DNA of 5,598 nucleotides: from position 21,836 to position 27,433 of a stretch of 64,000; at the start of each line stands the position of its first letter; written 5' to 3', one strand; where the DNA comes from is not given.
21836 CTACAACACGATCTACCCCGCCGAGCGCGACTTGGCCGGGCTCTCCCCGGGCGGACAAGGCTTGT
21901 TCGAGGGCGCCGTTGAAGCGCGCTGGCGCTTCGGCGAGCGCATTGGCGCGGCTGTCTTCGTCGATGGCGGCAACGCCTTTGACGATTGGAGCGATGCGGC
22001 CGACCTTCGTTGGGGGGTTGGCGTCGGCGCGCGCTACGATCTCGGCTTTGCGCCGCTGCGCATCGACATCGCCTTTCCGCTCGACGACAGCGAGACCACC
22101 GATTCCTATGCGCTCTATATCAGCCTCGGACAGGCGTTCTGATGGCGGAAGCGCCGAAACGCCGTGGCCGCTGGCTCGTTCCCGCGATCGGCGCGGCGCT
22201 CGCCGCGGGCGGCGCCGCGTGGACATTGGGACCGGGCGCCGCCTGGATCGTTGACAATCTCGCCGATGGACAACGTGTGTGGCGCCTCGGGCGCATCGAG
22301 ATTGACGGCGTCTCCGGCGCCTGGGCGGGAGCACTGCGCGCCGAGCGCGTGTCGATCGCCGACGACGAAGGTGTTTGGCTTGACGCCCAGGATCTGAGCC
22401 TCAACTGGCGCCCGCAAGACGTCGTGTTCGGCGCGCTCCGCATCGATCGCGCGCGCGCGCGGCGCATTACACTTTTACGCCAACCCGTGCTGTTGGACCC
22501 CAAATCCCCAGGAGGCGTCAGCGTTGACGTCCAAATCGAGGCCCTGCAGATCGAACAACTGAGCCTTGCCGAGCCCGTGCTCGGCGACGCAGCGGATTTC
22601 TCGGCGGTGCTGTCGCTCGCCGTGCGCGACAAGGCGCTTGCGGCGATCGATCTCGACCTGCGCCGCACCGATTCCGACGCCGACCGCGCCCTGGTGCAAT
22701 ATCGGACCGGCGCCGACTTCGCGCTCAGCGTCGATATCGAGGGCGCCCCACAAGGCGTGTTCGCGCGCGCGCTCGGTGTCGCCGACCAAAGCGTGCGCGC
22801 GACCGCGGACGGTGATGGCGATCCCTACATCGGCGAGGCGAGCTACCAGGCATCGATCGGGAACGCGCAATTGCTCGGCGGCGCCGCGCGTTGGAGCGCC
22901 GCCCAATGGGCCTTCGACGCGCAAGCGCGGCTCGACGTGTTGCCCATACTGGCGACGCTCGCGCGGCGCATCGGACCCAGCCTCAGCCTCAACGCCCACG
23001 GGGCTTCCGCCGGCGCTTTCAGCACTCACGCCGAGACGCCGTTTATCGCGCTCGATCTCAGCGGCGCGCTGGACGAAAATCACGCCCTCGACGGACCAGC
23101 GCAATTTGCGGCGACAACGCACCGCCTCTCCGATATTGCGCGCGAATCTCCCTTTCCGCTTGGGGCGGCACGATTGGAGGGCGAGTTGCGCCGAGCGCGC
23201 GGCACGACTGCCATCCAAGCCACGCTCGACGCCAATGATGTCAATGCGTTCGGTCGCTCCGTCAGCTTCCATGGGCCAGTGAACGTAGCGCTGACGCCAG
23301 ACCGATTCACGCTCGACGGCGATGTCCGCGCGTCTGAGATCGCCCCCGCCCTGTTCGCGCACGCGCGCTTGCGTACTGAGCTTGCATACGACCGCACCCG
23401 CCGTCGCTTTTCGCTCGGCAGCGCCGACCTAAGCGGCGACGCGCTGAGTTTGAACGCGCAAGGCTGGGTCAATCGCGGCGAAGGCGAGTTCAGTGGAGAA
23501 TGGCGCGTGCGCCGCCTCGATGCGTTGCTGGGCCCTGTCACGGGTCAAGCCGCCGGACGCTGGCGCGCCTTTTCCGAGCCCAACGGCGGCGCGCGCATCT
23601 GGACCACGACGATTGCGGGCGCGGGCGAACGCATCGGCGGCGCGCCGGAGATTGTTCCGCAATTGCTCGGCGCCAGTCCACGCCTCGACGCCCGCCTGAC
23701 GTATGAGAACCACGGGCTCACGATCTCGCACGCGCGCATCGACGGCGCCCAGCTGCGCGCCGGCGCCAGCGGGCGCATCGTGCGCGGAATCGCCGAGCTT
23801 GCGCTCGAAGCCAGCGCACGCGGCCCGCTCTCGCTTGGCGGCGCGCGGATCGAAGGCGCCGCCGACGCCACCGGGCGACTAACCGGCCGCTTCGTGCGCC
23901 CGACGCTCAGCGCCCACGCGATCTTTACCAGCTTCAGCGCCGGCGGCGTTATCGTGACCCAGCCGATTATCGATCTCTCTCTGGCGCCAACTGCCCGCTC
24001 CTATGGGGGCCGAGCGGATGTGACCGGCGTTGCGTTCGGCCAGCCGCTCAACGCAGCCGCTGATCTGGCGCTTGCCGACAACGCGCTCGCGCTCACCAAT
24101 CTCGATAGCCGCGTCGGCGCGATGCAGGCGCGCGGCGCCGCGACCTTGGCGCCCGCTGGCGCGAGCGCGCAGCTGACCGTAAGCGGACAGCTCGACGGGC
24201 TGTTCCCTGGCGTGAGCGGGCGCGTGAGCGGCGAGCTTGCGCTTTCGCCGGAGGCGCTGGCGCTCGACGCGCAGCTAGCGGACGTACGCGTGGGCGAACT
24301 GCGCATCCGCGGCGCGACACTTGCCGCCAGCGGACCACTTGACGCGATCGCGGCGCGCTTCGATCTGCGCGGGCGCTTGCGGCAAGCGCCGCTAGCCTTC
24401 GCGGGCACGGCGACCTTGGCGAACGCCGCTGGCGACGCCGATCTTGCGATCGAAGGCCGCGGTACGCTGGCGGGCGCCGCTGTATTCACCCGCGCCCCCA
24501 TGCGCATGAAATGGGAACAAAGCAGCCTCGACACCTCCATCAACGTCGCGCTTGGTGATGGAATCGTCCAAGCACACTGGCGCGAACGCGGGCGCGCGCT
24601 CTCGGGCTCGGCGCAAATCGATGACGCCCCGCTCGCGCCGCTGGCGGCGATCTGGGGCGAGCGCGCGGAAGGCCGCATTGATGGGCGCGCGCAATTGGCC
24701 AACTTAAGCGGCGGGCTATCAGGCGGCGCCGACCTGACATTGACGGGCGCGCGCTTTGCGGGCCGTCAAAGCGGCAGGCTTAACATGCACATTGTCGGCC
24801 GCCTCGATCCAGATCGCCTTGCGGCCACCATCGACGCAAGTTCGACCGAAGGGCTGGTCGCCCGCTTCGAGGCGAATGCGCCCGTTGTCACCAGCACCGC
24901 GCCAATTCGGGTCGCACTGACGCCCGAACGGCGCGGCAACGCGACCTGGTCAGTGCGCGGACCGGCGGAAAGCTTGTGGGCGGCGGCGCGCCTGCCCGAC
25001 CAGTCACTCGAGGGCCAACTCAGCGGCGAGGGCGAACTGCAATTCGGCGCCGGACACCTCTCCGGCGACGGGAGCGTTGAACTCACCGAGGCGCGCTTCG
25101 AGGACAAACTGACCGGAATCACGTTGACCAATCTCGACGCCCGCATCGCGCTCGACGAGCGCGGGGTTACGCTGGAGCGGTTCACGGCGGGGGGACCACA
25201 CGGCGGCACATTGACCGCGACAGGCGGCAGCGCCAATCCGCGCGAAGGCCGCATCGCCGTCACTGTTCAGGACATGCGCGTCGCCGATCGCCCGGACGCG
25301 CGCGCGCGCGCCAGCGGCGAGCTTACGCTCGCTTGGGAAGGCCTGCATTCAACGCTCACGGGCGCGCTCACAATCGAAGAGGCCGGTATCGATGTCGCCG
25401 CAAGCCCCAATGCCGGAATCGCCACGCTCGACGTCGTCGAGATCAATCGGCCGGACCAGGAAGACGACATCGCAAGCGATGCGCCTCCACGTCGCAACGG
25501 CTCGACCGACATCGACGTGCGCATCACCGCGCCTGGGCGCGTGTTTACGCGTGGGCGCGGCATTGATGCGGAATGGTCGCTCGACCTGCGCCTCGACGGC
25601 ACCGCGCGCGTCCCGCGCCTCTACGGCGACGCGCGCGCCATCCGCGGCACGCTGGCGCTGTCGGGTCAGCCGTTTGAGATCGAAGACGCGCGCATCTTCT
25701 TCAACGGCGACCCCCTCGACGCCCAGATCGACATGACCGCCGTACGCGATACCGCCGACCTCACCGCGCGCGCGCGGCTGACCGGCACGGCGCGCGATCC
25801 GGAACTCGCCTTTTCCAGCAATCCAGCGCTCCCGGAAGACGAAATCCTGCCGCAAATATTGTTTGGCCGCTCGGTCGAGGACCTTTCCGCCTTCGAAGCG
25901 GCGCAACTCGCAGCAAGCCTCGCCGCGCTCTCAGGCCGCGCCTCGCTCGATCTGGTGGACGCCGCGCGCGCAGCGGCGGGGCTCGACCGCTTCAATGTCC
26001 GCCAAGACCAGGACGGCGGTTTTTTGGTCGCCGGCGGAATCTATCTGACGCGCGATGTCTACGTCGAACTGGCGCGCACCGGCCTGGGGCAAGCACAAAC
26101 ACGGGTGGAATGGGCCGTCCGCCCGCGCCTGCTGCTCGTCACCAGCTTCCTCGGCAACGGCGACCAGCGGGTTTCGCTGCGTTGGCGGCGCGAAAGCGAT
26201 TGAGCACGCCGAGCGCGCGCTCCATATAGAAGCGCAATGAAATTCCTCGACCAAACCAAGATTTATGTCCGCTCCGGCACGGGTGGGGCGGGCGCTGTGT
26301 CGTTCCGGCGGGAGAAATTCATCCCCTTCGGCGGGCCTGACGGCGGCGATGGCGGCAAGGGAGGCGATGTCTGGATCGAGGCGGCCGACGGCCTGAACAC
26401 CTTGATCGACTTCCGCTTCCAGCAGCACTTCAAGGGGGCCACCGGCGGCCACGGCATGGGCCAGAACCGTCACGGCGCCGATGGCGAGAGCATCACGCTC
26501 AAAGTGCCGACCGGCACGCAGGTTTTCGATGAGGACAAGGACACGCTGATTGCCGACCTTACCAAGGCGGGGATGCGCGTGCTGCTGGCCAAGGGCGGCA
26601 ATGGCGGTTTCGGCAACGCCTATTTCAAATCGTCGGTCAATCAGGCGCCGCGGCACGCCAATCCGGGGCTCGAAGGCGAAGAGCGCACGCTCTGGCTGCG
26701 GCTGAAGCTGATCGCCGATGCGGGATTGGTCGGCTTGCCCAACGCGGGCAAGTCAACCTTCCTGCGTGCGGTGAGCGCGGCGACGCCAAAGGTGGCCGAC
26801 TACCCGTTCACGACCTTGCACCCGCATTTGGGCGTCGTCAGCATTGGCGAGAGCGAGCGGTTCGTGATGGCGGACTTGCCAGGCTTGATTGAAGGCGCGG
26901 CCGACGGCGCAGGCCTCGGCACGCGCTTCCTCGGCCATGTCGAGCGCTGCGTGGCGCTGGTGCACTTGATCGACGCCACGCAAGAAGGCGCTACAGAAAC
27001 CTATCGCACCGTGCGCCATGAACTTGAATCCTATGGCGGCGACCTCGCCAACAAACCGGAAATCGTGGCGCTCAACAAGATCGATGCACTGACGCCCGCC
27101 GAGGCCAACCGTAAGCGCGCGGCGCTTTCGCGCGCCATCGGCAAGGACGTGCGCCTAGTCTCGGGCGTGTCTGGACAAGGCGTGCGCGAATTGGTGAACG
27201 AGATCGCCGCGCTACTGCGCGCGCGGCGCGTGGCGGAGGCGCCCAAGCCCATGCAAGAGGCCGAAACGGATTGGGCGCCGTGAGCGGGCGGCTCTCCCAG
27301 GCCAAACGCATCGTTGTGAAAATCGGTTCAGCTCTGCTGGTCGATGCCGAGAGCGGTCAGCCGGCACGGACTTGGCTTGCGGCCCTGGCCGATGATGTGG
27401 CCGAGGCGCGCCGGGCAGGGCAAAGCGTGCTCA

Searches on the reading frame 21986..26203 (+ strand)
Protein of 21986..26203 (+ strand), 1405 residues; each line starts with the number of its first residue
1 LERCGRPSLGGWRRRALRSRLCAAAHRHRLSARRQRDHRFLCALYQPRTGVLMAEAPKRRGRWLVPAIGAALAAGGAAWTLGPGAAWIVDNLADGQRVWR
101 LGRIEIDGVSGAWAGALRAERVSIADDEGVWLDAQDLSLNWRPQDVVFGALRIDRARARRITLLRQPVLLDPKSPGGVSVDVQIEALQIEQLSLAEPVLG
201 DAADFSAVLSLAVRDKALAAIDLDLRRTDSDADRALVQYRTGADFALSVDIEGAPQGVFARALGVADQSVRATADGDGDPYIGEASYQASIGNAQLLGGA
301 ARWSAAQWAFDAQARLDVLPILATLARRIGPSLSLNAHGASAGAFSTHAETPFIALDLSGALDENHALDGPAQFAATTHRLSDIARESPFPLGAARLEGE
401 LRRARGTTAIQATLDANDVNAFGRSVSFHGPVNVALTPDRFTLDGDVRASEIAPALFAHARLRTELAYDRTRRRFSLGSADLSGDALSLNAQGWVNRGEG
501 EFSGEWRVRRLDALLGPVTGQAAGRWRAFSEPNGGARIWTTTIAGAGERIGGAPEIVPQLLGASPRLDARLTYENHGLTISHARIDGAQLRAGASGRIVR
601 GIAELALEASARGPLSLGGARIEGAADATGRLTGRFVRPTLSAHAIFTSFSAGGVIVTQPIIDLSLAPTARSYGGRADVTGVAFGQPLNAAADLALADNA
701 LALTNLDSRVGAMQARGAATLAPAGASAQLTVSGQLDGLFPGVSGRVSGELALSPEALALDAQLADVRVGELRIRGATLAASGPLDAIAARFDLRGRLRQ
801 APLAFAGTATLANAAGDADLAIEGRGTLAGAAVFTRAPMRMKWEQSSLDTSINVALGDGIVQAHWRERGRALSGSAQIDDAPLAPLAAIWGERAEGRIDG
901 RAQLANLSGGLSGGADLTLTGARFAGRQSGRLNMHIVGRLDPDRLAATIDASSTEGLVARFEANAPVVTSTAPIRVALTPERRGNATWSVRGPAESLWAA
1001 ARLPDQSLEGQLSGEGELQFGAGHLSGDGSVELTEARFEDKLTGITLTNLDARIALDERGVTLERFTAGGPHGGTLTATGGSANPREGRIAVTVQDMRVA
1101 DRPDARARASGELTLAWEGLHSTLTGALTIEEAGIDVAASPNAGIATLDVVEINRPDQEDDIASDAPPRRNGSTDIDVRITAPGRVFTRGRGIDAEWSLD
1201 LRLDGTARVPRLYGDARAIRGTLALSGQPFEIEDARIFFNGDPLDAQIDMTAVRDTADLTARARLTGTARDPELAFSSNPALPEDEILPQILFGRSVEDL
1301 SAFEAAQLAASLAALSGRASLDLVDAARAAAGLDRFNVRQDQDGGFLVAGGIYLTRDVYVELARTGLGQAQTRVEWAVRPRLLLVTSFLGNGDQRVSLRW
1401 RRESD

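Call 21: search_protein_families(library=pfam, proteins=[window:21986-26203:+], max_evalue=0.001)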
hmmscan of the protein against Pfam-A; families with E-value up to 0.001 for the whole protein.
window:21986-26203:+ (1405 aa): 1 family
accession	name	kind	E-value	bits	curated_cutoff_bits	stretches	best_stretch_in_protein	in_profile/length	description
PF04357.19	TamB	-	4e-51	174.9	22.4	1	1066-1403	3-380/381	TamB, inner membrane protein subunit of TAM complex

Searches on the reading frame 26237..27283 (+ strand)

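Call 21: search_protein_families(library=pfam, proteins=[window:26237-27283:+], max_evalue=0.001)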
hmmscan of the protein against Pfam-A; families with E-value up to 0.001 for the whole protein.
window:26237-27283:+ (348 aa): 3 families
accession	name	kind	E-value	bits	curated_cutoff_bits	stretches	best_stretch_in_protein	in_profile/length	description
PF01018.28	GTP1_OBG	-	8.7e-60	201.3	27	1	5-158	2-155/155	GTP1/OBG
PF01926.29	MMR_HSR1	-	5.5e-24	84.9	21.9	1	162-281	2-113/113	50S ribosome-binding GTPase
PF02421.24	FeoB_N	-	2e-12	47.3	27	1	163-323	4-156/156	Ferrous iron transport protein B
